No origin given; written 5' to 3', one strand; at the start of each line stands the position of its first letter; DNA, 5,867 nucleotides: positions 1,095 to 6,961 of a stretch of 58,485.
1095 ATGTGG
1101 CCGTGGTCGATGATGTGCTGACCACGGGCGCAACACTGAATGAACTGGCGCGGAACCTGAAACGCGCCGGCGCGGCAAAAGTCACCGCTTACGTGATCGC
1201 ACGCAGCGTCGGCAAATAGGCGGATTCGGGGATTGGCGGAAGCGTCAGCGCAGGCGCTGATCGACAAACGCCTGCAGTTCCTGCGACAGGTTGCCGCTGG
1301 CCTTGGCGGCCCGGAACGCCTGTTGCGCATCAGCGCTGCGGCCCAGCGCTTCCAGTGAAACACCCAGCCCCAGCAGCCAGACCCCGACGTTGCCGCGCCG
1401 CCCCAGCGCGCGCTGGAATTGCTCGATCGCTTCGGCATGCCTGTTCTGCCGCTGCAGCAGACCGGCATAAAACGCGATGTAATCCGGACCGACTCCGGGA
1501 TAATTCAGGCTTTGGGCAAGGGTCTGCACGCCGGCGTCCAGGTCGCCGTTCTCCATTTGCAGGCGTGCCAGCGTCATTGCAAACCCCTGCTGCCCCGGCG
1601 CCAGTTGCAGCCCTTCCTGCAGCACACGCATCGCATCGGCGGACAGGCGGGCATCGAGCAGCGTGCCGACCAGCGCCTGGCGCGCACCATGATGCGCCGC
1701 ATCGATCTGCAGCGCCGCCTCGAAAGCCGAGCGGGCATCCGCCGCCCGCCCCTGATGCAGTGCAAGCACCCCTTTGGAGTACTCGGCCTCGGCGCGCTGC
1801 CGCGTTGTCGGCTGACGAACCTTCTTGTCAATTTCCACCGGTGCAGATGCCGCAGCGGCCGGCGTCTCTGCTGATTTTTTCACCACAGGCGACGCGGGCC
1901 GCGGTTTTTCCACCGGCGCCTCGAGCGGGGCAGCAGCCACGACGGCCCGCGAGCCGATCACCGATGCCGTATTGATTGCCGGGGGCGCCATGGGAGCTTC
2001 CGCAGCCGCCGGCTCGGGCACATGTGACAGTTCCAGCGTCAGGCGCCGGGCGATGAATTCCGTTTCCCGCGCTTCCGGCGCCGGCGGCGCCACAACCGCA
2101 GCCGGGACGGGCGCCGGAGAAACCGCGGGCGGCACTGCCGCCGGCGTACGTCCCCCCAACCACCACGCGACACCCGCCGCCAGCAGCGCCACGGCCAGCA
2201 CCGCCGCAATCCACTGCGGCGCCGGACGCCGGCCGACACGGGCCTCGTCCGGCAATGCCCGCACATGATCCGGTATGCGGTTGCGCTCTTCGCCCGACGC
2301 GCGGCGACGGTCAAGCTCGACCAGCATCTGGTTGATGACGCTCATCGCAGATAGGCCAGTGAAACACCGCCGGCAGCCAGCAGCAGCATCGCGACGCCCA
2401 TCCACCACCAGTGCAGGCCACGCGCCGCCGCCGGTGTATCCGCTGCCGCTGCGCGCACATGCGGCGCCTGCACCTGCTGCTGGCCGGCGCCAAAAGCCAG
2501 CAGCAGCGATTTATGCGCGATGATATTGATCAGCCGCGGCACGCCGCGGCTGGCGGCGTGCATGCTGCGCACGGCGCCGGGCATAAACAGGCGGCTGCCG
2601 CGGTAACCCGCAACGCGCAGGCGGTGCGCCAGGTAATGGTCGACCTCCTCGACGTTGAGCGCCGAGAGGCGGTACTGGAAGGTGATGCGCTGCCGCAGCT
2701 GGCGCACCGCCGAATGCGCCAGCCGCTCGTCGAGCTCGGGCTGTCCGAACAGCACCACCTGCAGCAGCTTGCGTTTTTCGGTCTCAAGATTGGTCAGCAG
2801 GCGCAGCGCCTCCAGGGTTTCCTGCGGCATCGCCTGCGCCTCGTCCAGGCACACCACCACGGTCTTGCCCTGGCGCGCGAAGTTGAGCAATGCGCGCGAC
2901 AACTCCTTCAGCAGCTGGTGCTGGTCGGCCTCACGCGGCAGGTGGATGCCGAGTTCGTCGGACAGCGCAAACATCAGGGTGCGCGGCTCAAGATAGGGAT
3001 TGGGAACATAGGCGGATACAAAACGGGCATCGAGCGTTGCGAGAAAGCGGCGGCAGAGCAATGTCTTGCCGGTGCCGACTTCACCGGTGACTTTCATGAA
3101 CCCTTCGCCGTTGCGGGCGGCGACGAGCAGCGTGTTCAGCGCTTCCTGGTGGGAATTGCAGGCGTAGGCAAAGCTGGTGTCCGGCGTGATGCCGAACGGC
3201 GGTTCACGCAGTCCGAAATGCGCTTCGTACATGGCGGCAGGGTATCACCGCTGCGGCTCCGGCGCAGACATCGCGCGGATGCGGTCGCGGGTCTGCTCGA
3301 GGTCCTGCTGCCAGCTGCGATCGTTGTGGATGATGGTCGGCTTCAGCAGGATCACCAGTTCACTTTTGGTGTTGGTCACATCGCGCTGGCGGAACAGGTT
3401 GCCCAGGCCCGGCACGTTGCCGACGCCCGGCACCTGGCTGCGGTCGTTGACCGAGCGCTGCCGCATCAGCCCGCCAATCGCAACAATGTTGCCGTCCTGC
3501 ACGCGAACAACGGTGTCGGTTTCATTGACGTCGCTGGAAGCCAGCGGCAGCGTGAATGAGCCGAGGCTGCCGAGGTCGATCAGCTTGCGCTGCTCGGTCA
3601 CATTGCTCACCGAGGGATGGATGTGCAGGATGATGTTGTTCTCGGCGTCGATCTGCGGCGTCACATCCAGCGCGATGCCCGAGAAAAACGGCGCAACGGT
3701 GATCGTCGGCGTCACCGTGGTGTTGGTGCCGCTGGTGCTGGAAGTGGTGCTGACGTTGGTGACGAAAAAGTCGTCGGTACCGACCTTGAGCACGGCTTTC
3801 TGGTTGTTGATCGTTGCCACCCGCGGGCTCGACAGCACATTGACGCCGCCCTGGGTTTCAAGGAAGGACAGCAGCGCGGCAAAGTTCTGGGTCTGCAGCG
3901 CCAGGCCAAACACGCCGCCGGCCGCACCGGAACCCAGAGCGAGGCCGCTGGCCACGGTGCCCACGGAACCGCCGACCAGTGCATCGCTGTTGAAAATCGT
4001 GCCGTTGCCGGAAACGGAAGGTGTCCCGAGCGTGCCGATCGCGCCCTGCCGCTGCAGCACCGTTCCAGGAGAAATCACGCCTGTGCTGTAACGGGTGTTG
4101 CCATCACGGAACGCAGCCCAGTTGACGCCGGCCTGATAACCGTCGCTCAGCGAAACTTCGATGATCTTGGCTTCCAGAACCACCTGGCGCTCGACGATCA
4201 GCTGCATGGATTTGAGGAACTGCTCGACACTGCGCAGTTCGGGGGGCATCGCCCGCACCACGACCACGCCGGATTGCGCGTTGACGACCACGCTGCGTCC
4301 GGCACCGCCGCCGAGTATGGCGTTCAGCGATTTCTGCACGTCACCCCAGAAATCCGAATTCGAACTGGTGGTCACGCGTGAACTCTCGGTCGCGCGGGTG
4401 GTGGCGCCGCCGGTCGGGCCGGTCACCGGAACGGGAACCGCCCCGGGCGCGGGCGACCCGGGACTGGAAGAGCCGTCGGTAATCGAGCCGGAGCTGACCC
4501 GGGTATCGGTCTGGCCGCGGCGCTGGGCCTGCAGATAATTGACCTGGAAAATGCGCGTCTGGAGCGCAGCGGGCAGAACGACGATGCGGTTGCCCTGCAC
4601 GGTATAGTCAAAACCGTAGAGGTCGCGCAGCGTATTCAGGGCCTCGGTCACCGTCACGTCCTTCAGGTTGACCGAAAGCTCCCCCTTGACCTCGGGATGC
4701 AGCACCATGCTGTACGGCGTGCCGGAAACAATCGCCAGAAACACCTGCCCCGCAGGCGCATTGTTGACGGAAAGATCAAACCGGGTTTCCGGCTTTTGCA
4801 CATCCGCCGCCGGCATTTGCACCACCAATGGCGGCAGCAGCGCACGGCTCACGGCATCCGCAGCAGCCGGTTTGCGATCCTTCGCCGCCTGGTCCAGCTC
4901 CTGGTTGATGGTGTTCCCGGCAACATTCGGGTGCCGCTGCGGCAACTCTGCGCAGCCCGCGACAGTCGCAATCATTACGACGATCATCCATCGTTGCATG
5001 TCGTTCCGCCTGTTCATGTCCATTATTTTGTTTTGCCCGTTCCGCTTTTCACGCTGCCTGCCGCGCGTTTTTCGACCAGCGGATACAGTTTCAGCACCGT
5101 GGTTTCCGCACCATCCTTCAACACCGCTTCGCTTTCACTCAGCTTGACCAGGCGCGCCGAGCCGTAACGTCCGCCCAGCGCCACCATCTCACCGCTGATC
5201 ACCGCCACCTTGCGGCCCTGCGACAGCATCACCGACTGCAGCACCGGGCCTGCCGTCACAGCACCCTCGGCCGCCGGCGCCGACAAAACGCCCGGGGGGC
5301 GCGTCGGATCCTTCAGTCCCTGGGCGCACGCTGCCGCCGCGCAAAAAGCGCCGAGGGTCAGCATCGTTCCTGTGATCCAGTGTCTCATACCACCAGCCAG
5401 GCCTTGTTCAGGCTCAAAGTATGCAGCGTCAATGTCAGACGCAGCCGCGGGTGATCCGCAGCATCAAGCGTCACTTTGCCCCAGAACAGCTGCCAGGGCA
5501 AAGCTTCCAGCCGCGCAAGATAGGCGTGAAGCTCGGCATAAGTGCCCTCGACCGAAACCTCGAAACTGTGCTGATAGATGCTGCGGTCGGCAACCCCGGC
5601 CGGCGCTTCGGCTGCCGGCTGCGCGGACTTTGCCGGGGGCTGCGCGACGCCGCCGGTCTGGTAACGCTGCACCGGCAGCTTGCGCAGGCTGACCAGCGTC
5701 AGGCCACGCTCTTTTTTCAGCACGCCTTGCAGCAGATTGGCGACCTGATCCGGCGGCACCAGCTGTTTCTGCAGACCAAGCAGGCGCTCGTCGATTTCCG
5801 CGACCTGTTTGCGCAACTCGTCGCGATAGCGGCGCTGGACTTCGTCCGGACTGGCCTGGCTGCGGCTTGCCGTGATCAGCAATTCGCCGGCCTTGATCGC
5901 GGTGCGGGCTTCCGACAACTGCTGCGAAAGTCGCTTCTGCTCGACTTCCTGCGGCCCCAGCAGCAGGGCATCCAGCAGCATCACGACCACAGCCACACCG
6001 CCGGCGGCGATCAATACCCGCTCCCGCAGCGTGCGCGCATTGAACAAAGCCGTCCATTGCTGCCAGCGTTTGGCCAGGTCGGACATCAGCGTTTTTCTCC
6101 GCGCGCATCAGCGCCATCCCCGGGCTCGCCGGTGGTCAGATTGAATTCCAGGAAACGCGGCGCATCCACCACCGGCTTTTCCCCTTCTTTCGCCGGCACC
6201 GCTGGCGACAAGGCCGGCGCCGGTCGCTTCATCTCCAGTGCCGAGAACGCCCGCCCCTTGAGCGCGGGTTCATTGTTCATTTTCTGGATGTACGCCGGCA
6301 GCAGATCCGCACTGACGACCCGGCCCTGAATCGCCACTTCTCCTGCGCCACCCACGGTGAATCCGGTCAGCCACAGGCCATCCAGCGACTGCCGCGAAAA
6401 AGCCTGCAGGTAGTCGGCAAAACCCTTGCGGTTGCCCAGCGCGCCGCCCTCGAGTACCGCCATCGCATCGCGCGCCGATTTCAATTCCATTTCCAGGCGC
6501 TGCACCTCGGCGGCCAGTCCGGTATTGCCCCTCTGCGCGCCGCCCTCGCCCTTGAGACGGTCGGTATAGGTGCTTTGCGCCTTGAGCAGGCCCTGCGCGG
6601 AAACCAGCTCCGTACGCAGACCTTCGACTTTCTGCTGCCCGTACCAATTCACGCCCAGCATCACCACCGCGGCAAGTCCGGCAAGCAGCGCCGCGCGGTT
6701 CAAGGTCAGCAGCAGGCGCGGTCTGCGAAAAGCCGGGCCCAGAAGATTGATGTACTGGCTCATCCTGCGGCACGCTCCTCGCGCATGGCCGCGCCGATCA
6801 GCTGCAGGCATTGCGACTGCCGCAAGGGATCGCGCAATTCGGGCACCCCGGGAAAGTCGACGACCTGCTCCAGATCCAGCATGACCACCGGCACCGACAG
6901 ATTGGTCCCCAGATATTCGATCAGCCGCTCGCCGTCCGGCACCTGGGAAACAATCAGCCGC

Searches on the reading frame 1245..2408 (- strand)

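Call 16: search_protein_families(library=pfam, proteins=[window:1245-2408:-], max_evalue=0.01)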
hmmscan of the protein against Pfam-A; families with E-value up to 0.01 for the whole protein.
window:1245-2408:- (387 aa): 10 families
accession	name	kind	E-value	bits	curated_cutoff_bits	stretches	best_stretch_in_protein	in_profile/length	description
PF14559.12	TPR_19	-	1.7e-13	51.1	25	3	251-302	2-53/68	Tetratricopeptide repeat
PF13432.12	TPR_16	-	1.6e-11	44.9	32.7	2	318-371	7-60/65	Tetratricopeptide repeat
PF00515.34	TPR_1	-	7.2e-08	32.4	27.8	0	206-236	1-31/34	Tetratricopeptide repeat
PF13428.12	TPR_14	-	1.4e-07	31.9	23.5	0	242-283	3-44/44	Tetratricopeptide repeat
PF07719.23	TPR_2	-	1.7e-07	31.2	27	0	206-236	1-31/34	Tetratricopeptide repeat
PF13181.12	TPR_8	-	4e-07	30.1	25.7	0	210-239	5-34/34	Tetratricopeptide repeat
PF13424.12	TPR_12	-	2.4e-06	28.1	30.1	1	314-368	9-71/77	Tetratricopeptide repeat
PF09976.15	TPR_21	-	0.00091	19.5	25.5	0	204-248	144-185/193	Tetratricopeptide repeat-like domain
PF13174.12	TPR_6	-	0.0011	20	26.3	0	345-367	3-25/33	Tetratricopeptide repeat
PF24575.1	TPR_Slam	-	0.0092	16.8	35.2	0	208-254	49-95/104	Surface lipoprotein assembly modifier, N-terminal TPR repeats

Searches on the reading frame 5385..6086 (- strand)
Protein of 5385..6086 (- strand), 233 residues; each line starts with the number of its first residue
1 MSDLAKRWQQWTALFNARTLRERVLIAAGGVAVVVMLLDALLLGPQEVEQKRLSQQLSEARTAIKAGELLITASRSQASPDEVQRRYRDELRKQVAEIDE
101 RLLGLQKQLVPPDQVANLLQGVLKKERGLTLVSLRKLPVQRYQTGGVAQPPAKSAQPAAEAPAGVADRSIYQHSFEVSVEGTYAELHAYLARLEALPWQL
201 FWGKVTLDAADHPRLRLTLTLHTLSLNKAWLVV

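Call 16: search_protein_families(library=pfam, proteins=[window:5385-6086:-], max_evalue=0.01)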
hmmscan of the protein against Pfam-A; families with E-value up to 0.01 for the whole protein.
window:5385-6086:- (233 aa): 2 families
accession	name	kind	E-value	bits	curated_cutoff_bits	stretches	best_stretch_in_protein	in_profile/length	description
PF04612.17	T2SSM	-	0.0014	19.3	27.8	1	10-68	3-61/160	Type II secretion system (T2SS), protein M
PF04350.18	PilO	-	0.0044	17.6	22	0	89-135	26-74/145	Pilus assembly protein, PilO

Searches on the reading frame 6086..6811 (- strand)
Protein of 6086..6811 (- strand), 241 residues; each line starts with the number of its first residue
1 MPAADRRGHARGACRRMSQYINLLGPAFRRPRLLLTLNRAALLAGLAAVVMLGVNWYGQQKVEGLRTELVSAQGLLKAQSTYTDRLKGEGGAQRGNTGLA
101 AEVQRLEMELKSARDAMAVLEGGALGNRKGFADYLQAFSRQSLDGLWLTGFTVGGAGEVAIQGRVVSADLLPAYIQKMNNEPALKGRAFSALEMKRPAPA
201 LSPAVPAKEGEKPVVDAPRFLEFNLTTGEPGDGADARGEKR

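Call 9: search_protein_families(library=pfam, proteins=[window:6086-6811:-], max_evalue=0.01)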
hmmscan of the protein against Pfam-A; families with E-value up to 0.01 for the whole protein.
window:6086-6811:- (241 aa): 1 family
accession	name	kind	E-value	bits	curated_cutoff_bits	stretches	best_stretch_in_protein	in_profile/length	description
PF05137.18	PilN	-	0.0016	18.9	22.8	1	134-196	2-63/78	Fimbrial assembly protein (PilN)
